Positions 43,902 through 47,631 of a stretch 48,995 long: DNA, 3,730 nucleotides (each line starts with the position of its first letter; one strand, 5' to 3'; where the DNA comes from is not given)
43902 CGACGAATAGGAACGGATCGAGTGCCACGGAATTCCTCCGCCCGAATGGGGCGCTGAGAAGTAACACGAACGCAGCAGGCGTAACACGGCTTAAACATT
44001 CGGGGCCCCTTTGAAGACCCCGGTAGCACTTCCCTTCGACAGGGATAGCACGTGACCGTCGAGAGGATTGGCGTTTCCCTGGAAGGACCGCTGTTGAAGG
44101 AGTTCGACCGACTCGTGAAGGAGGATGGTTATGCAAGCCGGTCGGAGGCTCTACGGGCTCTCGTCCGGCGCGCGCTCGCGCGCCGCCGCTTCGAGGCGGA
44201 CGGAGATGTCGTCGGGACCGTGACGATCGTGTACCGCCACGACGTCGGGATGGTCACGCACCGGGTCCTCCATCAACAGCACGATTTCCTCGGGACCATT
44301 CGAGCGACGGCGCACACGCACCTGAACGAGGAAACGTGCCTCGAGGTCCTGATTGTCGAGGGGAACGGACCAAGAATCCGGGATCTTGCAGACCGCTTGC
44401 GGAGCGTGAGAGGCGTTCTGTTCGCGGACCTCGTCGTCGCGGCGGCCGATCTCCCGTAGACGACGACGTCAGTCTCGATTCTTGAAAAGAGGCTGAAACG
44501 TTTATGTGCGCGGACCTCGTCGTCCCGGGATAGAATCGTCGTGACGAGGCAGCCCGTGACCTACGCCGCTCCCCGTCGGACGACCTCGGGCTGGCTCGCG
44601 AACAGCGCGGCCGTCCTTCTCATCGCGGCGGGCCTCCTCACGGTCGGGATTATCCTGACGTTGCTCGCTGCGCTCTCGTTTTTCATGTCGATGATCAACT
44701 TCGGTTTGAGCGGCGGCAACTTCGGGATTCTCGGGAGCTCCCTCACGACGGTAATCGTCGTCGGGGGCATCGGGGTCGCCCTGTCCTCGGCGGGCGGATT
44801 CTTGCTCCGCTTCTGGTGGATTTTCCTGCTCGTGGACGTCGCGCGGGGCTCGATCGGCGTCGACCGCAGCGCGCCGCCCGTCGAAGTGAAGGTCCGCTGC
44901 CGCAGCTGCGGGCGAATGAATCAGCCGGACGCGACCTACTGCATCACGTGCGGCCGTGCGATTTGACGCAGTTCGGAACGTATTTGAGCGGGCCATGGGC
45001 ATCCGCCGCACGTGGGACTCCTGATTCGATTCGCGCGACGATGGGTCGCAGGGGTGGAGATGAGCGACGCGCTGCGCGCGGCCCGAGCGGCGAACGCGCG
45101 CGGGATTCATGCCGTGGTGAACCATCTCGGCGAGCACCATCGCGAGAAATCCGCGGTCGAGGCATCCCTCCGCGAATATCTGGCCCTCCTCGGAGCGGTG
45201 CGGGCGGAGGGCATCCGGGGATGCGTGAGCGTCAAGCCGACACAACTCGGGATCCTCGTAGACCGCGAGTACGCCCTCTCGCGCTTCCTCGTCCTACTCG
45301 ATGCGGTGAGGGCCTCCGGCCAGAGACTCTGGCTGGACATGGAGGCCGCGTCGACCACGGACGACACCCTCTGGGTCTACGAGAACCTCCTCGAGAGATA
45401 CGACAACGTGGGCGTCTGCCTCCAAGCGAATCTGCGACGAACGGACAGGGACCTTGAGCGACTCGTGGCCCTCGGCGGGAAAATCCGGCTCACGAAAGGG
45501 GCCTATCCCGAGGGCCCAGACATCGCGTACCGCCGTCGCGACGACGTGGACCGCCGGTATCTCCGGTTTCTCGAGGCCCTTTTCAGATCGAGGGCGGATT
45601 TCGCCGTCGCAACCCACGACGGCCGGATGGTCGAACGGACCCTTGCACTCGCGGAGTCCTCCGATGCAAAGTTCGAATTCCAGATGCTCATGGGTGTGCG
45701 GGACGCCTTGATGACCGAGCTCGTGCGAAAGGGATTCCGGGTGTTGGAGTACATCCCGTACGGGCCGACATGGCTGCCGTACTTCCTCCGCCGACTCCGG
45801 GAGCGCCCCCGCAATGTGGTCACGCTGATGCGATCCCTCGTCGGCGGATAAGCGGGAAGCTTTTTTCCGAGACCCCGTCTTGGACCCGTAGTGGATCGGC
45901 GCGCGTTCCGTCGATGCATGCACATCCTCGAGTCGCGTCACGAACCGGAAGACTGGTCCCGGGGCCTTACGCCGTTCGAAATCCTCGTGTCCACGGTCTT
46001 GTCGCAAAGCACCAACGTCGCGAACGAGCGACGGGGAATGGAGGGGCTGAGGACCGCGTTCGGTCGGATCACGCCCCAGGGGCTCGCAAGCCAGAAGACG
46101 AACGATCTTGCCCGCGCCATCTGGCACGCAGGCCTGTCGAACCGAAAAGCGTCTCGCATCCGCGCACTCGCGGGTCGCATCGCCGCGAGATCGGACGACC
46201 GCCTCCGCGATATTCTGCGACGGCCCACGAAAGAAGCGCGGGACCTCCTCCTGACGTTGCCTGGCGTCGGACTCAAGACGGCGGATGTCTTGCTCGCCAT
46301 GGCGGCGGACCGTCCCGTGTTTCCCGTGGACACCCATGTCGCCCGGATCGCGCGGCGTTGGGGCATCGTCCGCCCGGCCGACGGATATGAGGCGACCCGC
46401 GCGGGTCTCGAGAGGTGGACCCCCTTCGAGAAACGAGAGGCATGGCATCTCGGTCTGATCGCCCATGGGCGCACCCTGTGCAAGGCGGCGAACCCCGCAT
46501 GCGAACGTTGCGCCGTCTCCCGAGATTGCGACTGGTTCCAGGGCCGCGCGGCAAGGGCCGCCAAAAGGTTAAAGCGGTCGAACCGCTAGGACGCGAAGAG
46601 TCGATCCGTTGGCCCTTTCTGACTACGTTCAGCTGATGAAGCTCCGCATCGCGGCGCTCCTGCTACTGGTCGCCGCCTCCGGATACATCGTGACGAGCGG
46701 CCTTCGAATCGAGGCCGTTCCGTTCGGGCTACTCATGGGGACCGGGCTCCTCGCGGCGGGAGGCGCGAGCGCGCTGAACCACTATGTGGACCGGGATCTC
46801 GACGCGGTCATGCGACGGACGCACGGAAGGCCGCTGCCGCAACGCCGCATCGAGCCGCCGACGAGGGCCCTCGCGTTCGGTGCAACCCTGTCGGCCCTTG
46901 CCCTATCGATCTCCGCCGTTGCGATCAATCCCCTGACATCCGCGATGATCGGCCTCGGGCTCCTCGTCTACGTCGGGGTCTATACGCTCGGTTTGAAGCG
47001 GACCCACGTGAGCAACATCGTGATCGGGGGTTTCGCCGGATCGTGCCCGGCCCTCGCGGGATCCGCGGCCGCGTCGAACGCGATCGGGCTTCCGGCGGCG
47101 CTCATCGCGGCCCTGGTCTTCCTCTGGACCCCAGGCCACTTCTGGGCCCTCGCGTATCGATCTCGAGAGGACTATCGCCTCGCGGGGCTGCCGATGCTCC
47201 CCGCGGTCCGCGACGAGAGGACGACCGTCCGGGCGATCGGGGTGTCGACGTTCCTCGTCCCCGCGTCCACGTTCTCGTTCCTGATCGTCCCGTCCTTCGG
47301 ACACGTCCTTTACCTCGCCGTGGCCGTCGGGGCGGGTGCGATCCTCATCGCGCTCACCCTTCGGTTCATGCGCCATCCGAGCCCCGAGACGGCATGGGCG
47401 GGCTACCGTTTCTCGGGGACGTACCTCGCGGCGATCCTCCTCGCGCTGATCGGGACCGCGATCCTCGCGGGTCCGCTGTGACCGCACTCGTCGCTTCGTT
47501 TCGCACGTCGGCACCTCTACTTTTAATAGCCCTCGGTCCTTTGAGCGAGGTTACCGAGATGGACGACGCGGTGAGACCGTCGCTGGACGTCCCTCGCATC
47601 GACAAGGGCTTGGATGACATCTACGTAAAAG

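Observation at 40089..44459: NiSOD system (sodN-sodX) with a Ni transporter and NikR, in an archaeal genome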

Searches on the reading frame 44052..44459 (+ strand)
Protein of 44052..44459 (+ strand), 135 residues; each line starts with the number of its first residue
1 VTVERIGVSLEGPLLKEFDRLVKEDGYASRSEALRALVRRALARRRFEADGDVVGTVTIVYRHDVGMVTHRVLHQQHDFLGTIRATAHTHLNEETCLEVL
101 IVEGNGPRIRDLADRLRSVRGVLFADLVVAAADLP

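Call 3: search_protein_families(library=pfam, proteins=[window:44052-44459:+], max_evalue=0.01)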
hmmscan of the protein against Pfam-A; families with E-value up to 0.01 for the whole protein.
window:44052-44459:+ (135 aa): 2 families
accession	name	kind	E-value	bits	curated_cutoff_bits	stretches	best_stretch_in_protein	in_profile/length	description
PF08753.17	NikR_C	-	1.6e-23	83.2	22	1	54-129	1-76/77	NikR C terminal nickel binding domain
PF01402.27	RHH_1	-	5e-07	29.9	20.5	1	5-44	1-39/39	Ribbon-helix-helix protein, copG family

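Call 4: search_protein_families(library=ncbifam, proteins=[window:44052-44459:+], max_evalue=0.01)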
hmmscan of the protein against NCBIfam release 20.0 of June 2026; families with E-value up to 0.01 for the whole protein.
window:44052-44459:+ (135 aa): 6 families
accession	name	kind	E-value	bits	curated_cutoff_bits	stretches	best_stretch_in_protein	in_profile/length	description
NF003381.0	PRK04460.1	equivalog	7.1e-39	133.1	105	1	2-132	3-134/139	nickel-responsive transcriptional regulator NikR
NF002169.0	PRK01002.1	subfamily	1.6e-33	115.6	111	1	3-131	4-134/141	nickel responsive regulator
NF002815.0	PRK02967.1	equivalog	1.8e-28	99.3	83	1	4-132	2-132/139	nickel-responsive transcriptional regulator NikR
NF001884.0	PRK00630.1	subfamily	1.9e-27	96.2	119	1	4-131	11-142/148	nickel responsive regulator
TIGR02793.1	nikR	equivalog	4.3e-25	88.5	175.45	1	5-129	2-127/129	nickel-responsive transcriptional regulator NikR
NF058555.1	TransRegCdrSHalo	equivalog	0.0055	16.7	100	0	15-44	13-42/61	transcriptional regulator CdrS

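Call 67: search_solved_structures(query=window:44052-44459:+, show_alignments=3)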
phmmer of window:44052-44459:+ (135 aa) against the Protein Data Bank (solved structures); distinct sequences matched with E-value up to 0.001: 12.
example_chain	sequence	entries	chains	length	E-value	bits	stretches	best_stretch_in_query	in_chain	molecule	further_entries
2bj1_A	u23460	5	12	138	5e-30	107.7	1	3-131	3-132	NICKEL RESPONSIVE REGULATOR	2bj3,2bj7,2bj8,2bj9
2wvd_A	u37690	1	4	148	2.6e-17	66.6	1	3-131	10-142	PUTATIVE NICKEL-RESPONSIVE REGULATOR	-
2ca9_A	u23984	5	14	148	3.5e-17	66.1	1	3-131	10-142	PUTATIVE NICKEL-RESPONSIVE REGULATOR | nickel-responsive regulator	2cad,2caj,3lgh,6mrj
1q5v_A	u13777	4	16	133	4.2e-16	62.7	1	4-125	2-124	Nickel responsive regulator | Nickel-responsive regulator | Nickel-responsive regulatory protein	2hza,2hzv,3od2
2wve_A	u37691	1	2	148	4.5e-16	62.6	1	3-131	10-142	PUTATIVE NICKEL-RESPONSIVE REGULATOR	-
2wvc_A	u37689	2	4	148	5.8e-16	62.2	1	3-131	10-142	PUTATIVE NICKEL-RESPONSIVE REGULATOR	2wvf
3pht_A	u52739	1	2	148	6.9e-16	62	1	3-131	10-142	Putative nickel-responsive regulator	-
2wvb_A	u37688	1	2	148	5.9e-13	52.5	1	3-131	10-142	PUTATIVE NICKEL-RESPONSIVE REGULATOR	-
2y3y_A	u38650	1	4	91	5.2e-09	39.8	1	53-131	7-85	PUTATIVE NICKEL-RESPONSIVE REGULATOR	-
3qsi_B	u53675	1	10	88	6.6e-09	39.4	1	54-131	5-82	NikR nickel-responsive regulator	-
1q5y_A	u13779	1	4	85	1e-06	32.4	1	57-126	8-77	Nickel responsive regulator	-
3bkf_A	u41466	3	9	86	1e-06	32.3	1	56-126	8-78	Nickel-responsive regulator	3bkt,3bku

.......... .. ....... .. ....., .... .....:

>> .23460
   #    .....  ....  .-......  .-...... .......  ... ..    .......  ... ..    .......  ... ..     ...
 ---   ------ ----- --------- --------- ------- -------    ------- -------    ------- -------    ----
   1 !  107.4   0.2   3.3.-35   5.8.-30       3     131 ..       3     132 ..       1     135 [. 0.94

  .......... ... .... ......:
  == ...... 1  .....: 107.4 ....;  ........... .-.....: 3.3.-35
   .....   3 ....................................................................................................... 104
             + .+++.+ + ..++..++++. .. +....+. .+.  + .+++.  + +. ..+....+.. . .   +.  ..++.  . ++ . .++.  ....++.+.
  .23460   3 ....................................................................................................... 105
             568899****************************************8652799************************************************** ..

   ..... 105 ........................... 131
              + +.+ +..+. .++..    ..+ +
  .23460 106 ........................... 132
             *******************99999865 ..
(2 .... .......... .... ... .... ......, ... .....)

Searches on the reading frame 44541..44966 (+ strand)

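Call 3: search_protein_families(library=pfam, proteins=[window:44541-44966:+], max_evalue=0.01)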
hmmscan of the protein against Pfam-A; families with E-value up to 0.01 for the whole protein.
window:44541-44966:+ (141 aa): 4 families
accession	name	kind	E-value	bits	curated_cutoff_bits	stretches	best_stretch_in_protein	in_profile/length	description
PF24463.1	DUF7577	-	7.9e-06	25.8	28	1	118-139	3-24/27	Domain of unknown function (DUF7577)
PF13240.11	Zn_Ribbon_1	-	6.9e-05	23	25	1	120-140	2-22/23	zinc-ribbon domain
PF12773.13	DZR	-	0.00043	20.8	27.3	1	117-138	24-45/45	Double zinc ribbon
PF17032.10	Zn_ribbon_15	-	0.0072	17.6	28.9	1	117-138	52-73/73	zinc-ribbon family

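Call 4: search_protein_families(library=ncbifam, proteins=[window:44541-44966:+], max_evalue=0.01)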
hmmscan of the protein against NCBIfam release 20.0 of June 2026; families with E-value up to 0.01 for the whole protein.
window:44541-44966:+ (141 aa): 0 families

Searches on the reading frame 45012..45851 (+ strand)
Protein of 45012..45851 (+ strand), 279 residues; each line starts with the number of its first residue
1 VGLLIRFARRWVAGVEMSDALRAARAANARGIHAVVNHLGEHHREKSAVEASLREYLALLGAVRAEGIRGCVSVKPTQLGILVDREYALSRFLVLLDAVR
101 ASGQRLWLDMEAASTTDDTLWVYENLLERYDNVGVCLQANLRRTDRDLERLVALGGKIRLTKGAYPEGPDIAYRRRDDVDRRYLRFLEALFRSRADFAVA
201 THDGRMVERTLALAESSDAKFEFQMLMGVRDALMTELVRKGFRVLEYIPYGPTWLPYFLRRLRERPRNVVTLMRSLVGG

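Call 3: search_protein_families(library=pfam, proteins=[window:45012-45851:+], max_evalue=0.01)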
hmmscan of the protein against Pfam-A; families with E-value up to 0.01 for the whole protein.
window:45012-45851:+ (279 aa): 1 family
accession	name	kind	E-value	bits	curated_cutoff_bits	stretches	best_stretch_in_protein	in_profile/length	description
PF01619.24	Pro_dh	-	6.5e-28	98.5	27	1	21-265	2-269/278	Proline dehydrogenase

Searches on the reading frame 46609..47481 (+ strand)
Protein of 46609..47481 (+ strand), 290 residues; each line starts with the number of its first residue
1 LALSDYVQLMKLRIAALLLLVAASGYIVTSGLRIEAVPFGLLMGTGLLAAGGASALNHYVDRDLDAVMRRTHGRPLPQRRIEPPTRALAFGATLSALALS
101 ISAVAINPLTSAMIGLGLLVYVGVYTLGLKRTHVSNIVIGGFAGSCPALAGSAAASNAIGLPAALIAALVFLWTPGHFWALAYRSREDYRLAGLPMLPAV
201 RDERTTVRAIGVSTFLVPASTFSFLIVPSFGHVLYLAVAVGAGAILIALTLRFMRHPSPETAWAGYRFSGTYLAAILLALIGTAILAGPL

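Call 10: search_protein_families(library=pfam, proteins=[window:46609-47481:+], max_evalue=0.0001)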
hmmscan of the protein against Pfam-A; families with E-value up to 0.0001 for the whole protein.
window:46609-47481:+ (290 aa): 1 family
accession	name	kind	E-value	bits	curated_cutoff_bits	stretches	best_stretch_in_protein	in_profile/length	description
PF01040.23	UbiA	-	2.3e-51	174.9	34.2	1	19-267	2-245/250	UbiA prenyltransferase family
